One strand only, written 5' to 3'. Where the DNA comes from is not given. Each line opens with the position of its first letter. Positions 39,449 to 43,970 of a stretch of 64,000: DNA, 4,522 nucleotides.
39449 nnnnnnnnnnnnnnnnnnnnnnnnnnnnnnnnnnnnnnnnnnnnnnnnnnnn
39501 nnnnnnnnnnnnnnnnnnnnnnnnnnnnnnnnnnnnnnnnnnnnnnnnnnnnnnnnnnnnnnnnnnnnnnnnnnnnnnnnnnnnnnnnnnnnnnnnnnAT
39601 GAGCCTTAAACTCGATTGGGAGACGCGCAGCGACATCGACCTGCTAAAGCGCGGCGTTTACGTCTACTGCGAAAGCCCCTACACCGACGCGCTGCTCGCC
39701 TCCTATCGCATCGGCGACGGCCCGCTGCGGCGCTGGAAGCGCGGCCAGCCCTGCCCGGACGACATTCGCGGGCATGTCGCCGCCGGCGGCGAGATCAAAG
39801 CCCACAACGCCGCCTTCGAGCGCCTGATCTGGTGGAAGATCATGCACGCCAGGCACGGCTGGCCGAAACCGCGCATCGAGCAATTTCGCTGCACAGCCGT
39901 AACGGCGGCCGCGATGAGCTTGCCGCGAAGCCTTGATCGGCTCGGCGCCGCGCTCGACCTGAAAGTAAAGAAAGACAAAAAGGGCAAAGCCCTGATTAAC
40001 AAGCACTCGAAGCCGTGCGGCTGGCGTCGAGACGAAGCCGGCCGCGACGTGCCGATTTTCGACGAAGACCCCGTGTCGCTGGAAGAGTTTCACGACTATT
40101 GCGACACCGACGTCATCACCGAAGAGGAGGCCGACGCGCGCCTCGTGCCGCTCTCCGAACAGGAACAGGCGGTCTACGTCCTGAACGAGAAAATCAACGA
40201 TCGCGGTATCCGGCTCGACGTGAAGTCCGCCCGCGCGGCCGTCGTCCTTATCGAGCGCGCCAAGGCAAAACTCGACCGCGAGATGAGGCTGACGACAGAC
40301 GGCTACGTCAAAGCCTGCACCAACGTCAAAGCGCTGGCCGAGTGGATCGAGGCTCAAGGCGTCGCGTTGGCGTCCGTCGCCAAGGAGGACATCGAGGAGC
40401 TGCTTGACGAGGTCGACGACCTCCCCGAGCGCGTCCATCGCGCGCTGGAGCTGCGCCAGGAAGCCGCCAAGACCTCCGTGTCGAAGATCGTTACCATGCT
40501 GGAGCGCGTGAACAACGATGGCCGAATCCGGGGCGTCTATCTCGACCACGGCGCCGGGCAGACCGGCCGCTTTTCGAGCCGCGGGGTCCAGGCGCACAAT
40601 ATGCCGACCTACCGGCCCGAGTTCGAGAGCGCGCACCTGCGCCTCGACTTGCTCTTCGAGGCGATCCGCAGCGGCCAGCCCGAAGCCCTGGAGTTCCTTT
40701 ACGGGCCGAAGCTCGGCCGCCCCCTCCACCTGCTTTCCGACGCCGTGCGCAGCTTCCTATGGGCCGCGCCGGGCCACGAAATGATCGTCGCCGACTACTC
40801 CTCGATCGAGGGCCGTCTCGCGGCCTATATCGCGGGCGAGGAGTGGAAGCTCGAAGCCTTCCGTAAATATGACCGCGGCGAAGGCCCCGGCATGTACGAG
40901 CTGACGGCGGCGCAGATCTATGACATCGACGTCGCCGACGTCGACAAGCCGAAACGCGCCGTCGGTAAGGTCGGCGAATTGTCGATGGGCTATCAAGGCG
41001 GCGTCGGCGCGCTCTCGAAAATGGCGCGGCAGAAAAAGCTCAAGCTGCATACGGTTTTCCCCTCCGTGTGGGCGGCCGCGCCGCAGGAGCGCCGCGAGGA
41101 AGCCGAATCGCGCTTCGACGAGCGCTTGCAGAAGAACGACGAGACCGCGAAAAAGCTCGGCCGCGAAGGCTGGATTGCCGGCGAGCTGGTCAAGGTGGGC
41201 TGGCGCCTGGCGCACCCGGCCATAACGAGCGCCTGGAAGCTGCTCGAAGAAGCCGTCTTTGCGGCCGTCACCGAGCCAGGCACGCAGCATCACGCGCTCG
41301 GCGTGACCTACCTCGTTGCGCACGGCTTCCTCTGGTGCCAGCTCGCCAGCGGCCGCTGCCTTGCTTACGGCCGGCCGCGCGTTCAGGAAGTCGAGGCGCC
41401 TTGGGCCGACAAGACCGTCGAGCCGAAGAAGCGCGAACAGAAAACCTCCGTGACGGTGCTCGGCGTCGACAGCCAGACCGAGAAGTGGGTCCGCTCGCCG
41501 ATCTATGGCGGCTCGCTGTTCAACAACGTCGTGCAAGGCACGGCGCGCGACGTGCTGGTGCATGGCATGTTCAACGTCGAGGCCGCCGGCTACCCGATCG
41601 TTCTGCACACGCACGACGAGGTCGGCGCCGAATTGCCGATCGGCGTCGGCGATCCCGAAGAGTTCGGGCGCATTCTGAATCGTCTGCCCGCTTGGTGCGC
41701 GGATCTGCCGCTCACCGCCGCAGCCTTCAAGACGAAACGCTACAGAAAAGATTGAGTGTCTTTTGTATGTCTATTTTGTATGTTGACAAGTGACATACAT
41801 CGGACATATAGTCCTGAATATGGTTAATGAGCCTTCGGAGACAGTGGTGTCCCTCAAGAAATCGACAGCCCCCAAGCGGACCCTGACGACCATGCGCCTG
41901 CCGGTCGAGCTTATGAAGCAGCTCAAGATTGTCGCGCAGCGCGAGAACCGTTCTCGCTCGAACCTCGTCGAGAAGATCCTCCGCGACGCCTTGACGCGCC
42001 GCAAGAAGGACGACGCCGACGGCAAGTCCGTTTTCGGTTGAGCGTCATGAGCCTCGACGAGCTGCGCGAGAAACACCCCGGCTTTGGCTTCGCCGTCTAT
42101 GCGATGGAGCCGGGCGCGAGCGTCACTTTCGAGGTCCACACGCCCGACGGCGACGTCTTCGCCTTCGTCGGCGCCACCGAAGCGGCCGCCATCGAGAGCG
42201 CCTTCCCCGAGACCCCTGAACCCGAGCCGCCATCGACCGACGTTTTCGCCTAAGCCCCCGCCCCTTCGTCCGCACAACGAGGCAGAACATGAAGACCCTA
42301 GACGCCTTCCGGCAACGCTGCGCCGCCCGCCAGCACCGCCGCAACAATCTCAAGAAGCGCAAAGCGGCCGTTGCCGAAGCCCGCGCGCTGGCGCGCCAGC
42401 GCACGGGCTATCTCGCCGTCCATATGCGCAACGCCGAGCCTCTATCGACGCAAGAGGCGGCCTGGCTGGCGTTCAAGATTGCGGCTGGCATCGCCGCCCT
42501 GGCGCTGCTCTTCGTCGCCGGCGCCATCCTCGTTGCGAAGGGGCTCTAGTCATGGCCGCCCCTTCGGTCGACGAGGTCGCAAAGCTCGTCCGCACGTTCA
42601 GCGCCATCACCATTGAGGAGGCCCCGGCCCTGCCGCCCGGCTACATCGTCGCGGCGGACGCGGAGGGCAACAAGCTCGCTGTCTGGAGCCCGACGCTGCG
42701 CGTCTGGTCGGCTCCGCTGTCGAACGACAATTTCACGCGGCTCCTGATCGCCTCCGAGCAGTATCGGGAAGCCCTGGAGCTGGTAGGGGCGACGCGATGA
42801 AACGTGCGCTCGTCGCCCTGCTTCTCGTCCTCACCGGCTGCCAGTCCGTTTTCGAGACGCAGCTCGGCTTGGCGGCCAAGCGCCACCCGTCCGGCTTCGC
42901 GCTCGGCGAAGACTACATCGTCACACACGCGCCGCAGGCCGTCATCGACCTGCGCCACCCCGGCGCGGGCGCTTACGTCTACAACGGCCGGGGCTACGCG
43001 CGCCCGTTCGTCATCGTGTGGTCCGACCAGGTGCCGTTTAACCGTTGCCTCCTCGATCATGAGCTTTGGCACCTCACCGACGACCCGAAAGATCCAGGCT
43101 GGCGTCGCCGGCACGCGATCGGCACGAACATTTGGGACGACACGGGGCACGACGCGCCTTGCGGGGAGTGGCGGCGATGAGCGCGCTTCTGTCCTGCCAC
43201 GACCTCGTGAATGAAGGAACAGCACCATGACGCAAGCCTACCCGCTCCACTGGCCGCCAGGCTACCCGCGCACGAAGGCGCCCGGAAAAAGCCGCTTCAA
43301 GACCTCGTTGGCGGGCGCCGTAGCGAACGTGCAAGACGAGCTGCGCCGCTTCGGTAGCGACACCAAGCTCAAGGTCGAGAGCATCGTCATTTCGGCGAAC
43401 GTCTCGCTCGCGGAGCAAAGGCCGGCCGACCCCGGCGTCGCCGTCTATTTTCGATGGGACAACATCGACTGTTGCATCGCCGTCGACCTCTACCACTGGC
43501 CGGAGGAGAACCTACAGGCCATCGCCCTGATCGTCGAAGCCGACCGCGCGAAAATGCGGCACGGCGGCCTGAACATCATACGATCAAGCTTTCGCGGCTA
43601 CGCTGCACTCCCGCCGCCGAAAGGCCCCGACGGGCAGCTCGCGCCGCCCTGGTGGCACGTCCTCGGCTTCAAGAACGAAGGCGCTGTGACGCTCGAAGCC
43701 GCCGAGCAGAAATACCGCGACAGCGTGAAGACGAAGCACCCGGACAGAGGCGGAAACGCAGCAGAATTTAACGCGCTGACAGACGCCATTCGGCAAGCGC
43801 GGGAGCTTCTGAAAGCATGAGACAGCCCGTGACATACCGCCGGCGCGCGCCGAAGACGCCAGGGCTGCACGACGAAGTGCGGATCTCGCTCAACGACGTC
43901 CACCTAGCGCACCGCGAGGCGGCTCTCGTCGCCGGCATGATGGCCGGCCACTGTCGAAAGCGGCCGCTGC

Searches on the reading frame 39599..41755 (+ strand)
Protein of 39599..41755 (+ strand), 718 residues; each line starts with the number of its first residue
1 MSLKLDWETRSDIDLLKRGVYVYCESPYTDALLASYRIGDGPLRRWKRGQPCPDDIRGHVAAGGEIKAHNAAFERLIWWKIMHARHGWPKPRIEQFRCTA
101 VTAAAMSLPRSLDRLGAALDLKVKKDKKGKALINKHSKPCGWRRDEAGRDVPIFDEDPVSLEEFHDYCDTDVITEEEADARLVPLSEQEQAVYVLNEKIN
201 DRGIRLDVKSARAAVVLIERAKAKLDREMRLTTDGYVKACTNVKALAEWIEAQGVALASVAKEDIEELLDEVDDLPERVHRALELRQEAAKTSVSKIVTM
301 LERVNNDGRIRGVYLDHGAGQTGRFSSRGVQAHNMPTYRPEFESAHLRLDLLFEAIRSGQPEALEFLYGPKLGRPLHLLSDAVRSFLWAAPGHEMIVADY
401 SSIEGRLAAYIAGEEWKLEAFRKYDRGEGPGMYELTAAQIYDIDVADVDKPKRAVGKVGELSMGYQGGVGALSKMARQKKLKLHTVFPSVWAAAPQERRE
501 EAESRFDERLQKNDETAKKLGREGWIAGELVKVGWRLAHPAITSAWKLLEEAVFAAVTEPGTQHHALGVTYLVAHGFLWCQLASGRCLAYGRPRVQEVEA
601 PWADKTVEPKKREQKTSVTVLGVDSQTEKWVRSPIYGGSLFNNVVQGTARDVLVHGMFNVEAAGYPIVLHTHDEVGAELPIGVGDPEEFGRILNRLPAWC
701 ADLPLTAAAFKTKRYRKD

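Call 22: search_protein_families(library=pfam, proteins=[window:39599-41755:+], max_evalue=0.001)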
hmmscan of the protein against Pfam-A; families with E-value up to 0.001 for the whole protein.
window:39599-41755:+ (718 aa): 1 family
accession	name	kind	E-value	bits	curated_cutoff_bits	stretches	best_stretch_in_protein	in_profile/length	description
PF00476.26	DNA_pol_A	-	5.2e-13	49.1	34.3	1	267-474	63-228/381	DNA polymerase family A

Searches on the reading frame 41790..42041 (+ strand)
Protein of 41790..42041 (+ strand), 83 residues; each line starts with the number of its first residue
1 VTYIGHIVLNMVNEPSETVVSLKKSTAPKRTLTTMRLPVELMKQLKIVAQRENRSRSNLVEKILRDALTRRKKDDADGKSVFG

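Call 83: search_protein_families(library=phrogs, proteins=[window:41790-42041:+], max_evalue=0.001)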
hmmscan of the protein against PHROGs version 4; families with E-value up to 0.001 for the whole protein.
window:41790-42041:+ (83 aa): 4 families
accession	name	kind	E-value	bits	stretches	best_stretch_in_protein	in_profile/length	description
phrog_3431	-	transcription regulation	8.1e-07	29.7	1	25-74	9-62/67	Arc-like repressor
phrog_582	-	transcription regulation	2.4e-05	25.6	1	25-74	52-101/105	Arc-like repressor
phrog_3180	-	transcription regulation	3.6e-05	24.7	1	34-73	9-48/50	Arc-like repressor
phrog_228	-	transcription regulation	0.00013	22.8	1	25-77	5-57/251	Arc-like repressor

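Call 84: search_protein_families(library=pfam, proteins=[window:41790-42041:+], max_evalue=0.001)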
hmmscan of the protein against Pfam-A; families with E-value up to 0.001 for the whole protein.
window:41790-42041:+ (83 aa): 3 families
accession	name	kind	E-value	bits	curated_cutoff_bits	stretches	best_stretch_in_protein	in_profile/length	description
PF07878.17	RHH_5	-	1e-08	35.2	26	1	37-72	8-43/43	CopG-like RHH_1 or ribbon-helix-helix domain, RHH_5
PF01402.27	RHH_1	-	0.0004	20.7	20.5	1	33-70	2-39/39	Ribbon-helix-helix protein, copG family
PF19891.5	DUF6364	-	0.00044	21.1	27.3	1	34-70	6-39/70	Family of unknown function (DUF6364)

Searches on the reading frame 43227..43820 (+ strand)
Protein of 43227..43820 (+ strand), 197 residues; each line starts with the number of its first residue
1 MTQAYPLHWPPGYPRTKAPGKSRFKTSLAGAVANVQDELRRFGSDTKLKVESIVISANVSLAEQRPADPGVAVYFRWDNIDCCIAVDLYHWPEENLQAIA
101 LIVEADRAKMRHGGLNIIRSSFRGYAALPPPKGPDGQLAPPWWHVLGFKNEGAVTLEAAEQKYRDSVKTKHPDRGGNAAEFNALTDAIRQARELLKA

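Call 83: search_protein_families(library=phrogs, proteins=[window:43227-43820:+], max_evalue=0.001)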
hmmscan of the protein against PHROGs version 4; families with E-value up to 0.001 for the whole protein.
window:43227-43820:+ (197 aa): 1 family
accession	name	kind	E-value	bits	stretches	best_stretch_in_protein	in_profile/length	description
phrog_9210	-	unknown function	3.4e-44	151.9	1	2-193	5-201/204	-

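Call 84: search_protein_families(library=pfam, proteins=[window:43227-43820:+], max_evalue=0.001)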
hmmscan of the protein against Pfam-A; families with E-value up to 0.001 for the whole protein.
window:43227-43820:+ (197 aa): 0 families
